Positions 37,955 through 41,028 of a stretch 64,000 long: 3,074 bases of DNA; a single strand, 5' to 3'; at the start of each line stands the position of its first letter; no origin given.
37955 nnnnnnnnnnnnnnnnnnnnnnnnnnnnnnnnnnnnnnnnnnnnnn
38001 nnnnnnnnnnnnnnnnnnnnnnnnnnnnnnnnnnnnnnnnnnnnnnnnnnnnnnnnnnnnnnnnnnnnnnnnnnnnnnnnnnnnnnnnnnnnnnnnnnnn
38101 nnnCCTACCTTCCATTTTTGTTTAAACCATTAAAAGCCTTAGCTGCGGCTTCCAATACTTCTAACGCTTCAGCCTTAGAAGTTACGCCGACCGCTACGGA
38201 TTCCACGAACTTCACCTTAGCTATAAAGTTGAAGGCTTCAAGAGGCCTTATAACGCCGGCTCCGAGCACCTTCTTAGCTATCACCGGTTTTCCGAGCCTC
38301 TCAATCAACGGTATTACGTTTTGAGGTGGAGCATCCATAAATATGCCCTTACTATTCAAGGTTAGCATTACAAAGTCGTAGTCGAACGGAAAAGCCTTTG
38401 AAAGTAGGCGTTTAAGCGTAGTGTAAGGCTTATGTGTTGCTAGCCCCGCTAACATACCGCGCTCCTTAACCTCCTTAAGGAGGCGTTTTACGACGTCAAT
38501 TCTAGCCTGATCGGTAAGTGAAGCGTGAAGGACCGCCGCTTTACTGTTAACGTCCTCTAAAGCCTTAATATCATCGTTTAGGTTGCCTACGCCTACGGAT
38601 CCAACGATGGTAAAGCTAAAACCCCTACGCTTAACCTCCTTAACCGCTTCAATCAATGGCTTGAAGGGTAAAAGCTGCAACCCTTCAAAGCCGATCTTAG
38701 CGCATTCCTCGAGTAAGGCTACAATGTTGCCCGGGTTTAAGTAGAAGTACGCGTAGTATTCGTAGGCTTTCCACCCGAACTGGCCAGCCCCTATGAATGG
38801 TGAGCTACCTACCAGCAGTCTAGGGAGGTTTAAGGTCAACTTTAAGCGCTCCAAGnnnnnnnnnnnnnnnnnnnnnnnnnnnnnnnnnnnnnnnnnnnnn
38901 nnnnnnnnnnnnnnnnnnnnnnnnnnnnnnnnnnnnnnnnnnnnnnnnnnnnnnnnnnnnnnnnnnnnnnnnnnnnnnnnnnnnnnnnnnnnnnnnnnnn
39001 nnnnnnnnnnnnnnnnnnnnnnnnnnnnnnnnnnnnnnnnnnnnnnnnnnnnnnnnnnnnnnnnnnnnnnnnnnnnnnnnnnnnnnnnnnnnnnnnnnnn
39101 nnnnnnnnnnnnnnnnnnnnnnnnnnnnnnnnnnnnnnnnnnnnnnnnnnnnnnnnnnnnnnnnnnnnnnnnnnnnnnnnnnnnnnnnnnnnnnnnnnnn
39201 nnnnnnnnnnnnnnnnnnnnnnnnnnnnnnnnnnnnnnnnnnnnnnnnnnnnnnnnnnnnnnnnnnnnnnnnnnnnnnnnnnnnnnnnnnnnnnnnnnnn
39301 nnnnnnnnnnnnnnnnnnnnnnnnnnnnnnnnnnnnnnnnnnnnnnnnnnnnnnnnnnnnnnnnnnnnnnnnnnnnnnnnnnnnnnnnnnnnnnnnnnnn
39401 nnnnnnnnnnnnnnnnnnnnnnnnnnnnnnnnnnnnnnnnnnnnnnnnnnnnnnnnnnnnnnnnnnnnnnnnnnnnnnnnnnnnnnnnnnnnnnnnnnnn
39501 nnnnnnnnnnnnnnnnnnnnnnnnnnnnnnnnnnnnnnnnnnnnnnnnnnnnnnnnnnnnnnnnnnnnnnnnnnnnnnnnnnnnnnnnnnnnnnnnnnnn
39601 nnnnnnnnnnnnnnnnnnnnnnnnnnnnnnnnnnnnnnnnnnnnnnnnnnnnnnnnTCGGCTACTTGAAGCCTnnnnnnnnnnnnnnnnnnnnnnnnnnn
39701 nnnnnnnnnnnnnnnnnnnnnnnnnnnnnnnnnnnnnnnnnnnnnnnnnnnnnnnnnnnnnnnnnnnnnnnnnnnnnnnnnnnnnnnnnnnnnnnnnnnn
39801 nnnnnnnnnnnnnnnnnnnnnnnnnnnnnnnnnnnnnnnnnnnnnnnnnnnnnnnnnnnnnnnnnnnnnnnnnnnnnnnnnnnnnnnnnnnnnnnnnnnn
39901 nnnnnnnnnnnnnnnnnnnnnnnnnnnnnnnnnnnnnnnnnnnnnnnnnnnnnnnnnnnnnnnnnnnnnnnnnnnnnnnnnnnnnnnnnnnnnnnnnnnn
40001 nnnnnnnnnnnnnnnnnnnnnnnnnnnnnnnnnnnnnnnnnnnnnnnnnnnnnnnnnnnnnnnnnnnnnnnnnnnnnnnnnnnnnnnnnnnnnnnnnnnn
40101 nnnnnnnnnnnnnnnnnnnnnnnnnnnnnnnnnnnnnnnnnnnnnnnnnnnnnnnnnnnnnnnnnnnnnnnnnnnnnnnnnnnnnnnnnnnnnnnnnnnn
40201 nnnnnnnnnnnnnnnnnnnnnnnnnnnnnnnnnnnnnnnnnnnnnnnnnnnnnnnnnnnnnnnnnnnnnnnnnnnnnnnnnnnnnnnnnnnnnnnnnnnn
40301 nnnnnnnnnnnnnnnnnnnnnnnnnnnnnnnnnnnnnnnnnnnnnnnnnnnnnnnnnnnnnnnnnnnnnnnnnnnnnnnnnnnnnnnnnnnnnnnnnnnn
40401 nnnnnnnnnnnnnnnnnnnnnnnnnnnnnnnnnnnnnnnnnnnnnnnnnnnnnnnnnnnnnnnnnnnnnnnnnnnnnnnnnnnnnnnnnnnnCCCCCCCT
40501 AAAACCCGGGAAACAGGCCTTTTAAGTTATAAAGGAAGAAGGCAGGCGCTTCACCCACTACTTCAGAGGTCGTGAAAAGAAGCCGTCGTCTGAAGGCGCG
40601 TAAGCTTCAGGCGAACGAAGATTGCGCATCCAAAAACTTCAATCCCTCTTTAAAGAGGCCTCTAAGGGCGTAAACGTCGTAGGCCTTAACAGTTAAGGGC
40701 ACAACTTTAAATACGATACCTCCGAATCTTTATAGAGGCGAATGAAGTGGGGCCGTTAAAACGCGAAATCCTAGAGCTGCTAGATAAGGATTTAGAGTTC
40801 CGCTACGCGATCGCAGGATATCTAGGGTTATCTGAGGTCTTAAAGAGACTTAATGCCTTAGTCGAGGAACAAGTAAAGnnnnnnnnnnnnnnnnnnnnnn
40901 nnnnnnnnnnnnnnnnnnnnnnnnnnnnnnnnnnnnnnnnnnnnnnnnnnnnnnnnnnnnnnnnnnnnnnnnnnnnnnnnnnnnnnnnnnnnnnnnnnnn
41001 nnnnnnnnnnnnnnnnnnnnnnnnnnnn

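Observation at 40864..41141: Three identical tandem copies of an 84-bp unit inside a coiled-coil gene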

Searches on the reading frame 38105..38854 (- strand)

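Call 89: search_protein_families(library=pfam, proteins=[window:38105-38854:-], max_evalue=0.01)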
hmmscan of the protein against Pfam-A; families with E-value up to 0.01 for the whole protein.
window:38105-38854:- (249 aa): 1 family
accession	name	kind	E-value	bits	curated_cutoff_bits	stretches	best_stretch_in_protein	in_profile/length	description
PF00702.32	Hydrolase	-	0.0078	17.1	26.4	0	105-190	87-170/191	haloacid dehalogenase-like hydrolase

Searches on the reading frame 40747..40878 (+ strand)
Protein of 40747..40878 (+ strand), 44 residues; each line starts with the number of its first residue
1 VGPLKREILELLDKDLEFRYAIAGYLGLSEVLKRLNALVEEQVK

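Call 18: search_protein_families(library=pfam, proteins=[window:40747-40865:+], max_evalue=10)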
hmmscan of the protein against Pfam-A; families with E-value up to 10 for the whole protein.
window:40747-40865:+ (39 aa): 0 families

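Call 51: search_protein_families(library=phrogs, proteins=[window:40747-40865:+], max_evalue=1)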
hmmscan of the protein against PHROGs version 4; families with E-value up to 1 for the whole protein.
window:40747-40865:+ (39 aa): 0 families

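Call 63: find_homologous_proteins(query=A6, max_evalue=0.01)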
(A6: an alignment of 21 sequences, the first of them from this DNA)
Query A6 (21 sequences) (44 aa, profile of the alignment): 207 proteins with E <= 0.01 among 443 candidates; the best 120 are listed.
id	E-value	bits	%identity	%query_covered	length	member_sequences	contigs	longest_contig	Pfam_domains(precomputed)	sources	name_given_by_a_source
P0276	2.0e-22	96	82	100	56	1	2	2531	-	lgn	-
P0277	6.8e-22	94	77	100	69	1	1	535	-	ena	-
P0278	8.6e-22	94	82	100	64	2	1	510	-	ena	-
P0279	1.1e-21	94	83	95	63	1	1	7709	-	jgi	jgi:hypothetical protein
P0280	1.5e-21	93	70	68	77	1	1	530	-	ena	-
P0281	2.2e-21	93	86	100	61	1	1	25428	-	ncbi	ncbi:MAG: hypothetical protein QXG96_03880, partial [Candidatus Bathyarchaeia archaeon]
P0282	2.7e-21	92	77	100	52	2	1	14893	-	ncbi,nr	ncbi:hypothetical protein KEJ34_06115 [Candidatus Bathyarchaeota archaeon]|nr:hypothetical protein [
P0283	2.9e-21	92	74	95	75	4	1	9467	-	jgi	-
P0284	4.3e-21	92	76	95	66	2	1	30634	-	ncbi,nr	ncbi:MAG: hypothetical protein RMJ00_04175, partial [Nitrososphaerota archaeon]|nr:hypothetical prot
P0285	6.1e-21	91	74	77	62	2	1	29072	-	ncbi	ncbi:MAG: hypothetical protein QXP43_01400, partial [Nitrososphaerota archaeon]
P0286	1.2e-20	90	73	100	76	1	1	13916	-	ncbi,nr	ncbi:hypothetical protein KEJ19_04510, partial [Candidatus Bathyarchaeota archaeon]|nr:hypothetical 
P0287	2.5e-20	89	75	91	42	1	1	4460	-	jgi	-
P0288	2.9e-20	89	100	100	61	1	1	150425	-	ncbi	ncbi:MAG: hypothetical protein QXR81_01435, partial [Candidatus Nezhaarchaeales archaeon]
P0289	3.1e-20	89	64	100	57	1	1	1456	-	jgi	-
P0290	5.6e-20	88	70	100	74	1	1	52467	-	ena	-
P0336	1.9e-16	77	63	98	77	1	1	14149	PF12644.13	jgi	jgi:hypothetical protein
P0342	4.5e-16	76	60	98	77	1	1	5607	PF12644.13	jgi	jgi:hypothetical protein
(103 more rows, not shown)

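Call 65: find_homologous_proteins(query=P0336, max_evalue=0.001)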
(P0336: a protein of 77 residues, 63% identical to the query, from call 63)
Query P0336 (77 aa): 244 proteins with E <= 0.001 among 246 candidates; the best 120 are listed.
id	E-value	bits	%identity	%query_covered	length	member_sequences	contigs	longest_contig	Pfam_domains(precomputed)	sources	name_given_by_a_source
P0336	4.9e-40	152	100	100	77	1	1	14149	PF12644.13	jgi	jgi:hypothetical protein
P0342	7.3e-40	151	99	100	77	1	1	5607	PF12644.13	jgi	jgi:hypothetical protein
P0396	4.4e-39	149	88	100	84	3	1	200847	PF12644.13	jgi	-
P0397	8.5e-37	142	92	100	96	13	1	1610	PF12644.13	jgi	jgi:hypothetical protein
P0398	5.0e-36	139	68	88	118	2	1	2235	-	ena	-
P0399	1.2e-34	135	57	94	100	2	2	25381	-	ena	-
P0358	6.0e-34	132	92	96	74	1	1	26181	-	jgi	jgi:hypothetical protein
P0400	3.6e-32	127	84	99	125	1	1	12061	PF12644.13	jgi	-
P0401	4.8e-32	126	58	95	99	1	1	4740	PF12644.13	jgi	jgi:hypothetical protein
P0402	5.3e-32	126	73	62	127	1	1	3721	-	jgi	-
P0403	5.4e-32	126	52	91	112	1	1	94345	-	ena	-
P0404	1.0e-31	125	57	95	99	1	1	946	PF12644.13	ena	-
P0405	1.2e-31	125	56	95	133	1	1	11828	PF12644.13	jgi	jgi:hypothetical protein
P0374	2.4e-31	124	93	78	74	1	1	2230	-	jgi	-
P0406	2.5e-31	124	58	95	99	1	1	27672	PF12644.13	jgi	jgi:hypothetical protein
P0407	5.3e-31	123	54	95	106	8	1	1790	PF12644.13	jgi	jgi:predicted translin family RNA/ssDNA-binding protein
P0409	1.0e-30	122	54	96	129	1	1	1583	PF12644.13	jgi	-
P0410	1.4e-30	122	75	96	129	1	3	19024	PF12644.13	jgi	-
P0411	2.9e-30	121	81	96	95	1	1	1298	PF12644.13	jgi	-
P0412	3.0e-30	121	79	100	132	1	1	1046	PF12644.13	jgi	-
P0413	3.9e-30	120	81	96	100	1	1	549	PF12644.13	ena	-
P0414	4.2e-30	120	81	96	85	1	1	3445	PF12644.13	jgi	-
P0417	1.5e-29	119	84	96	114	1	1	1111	PF12644.13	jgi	jgi:hypothetical protein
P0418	2.4e-29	118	53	97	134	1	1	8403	PF12644.13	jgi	jgi:hypothetical protein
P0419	3.4e-29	117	82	81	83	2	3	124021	PF12644.13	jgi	jgi:hypothetical protein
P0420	5.9e-29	117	77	97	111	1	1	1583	PF12644.13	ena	-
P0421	6.7e-29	117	70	97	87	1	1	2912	PF12644.13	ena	-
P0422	9.6e-29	116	60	100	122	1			PF12644.13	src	-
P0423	1.2e-28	116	64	84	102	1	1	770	PF12644.13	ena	-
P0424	1.2e-28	116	83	100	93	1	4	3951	PF12644.13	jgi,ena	-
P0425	1.4e-28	116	70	97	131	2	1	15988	PF12644.13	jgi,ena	-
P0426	6.4e-28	113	55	95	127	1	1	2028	PF12644.13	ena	-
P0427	6.4e-28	113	86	84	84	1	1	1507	PF12644.13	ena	-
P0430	5.0e-27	111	58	95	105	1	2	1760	PF12644.13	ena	-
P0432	2.1e-26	109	67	96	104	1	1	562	PF12644.13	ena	-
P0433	3.9e-26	108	51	95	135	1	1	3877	PF12644.13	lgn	-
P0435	7.1e-26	107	54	100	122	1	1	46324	PF12644.13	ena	-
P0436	1.0e-25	106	57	95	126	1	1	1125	PF12644.13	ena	-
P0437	1.5e-25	106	60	88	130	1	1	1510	PF12644.13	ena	-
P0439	2.2e-25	105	67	81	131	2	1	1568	PF12644.13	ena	-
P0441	4.6e-25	104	64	100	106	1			PF12644.13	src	-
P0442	6.2e-25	104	57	91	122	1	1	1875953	-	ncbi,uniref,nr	ncbi:conserved hypothetical protein [Ignisphaera aggregans DSM 17230]|uniref:Uncharacterized protein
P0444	6.7e-25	104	49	100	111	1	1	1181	PF12644.13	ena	-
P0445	6.9e-25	104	58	97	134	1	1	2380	PF12644.13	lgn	-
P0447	1.5e-24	103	70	96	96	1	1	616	PF12644.13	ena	-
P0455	6.6e-24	101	69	95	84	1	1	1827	PF12644.13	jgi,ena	-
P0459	8.5e-24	100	56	96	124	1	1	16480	PF12644.13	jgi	-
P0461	1.6e-23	100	76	96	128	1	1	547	PF12644.13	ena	-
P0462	1.8e-23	99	67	97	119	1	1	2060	PF12644.13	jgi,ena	-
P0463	2.7e-23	99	59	99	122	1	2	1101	PF12644.13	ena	-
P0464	2.9e-23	99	63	100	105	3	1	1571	PF12644.13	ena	-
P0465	5.2e-23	98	66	95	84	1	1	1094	PF12644.13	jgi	-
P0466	1.7e-22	96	67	96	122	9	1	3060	PF12644.13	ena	-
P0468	2.2e-22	96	72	96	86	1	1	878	PF12644.13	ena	-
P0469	3.2e-22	95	49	68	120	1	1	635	PF12644.13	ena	-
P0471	7.0e-22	94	73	96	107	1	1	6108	PF12644.13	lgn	-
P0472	7.2e-22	94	72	96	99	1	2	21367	PF12644.13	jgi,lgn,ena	-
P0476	2.5e-21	93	72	96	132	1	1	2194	PF12644.13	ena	-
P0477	2.9e-21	92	70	96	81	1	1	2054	PF12644.13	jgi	-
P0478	4.7e-21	92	70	96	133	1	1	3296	PF12644.13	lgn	-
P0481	8.3e-21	91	56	90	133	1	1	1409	PF12644.13,PF23831.2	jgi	jgi:hypothetical protein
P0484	1.1e-20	91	69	96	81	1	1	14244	PF12644.13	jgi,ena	-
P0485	1.2e-20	90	51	82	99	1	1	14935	PF12644.13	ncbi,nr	ncbi:MAG: hypothetical protein RMI85_05705, partial [Candidatus Korarchaeum sp.]|nr:hypothetical pro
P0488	1.4e-20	90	70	95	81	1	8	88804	PF12644.13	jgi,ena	-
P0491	4.0e-20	89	41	100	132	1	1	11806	PF12644.13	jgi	-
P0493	6.2e-20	88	68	97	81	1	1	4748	PF12644.13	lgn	-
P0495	9.8e-20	88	68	96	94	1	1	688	PF12644.13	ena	-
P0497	2.8e-19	86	68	95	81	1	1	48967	PF12644.13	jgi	-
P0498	2.9e-19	86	49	97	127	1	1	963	PF12644.13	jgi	-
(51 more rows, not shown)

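Call 67: search_protein_families(library=pfam, proteins=[P0336, P0405, P0442, P0481], max_evalue=0.01)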
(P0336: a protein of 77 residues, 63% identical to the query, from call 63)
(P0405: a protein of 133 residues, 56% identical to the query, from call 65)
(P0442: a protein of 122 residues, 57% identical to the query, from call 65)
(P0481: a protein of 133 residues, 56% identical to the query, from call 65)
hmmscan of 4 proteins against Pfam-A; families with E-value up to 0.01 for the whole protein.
P0336 (77 aa): 1 family
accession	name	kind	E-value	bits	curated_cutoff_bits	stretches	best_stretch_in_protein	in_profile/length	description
PF12644.12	DUF3782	-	2.5e-07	31.2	24.4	1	39-77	6-40/78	Protein of unknown function (DUF3782)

P0405 (133 aa): 2 families
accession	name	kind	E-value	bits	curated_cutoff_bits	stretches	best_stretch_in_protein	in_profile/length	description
PF12644.12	DUF3782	-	3.1e-18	66.1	24.4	1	70-132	5-67/78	Protein of unknown function (DUF3782)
PF20570.3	DUF6779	-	0.0089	17.1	28.1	0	34-87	36-89/108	Domain of unknown function (DUF6779)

P0442 (122 aa): 4 families
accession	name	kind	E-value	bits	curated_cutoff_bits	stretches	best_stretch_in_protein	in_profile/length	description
PF12350.13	CTK3_C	-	0.0051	17.5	25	0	34-96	4-61/65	CTD kinase subunit gamma CTK3 C-terminus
PF13339.11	AATF-Che1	-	0.0054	17.7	24.7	0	38-60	54-76/137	Apoptosis antagonizing transcription factor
PF16326.10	ABC_tran_CTD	-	0.0057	17.3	32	1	37-91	8-63/69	ABC transporter C-terminal domain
PF09787.14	Golgin_A5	-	0.0099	15.9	31.7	0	32-113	49-133/305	Golgin subfamily A member 5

P0481 (133 aa): 4 families
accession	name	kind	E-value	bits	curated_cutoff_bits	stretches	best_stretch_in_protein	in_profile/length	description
PF12644.12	DUF3782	-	5.5e-09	36.5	24.4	1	53-102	3-48/78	Protein of unknown function (DUF3782)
PF23831.1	DUF7201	-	6e-09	36.2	27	1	21-91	22-92/142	Coiled-coil region of unknown function (DUF7201)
PF05816.16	TelA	-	0.0074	15.8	30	1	14-82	46-121/332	Toxic anion resistance protein (TelA)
PF01544.23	CorA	-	0.0089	15.8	27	0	22-86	164-227/292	CorA-like Mg2+ transporter protein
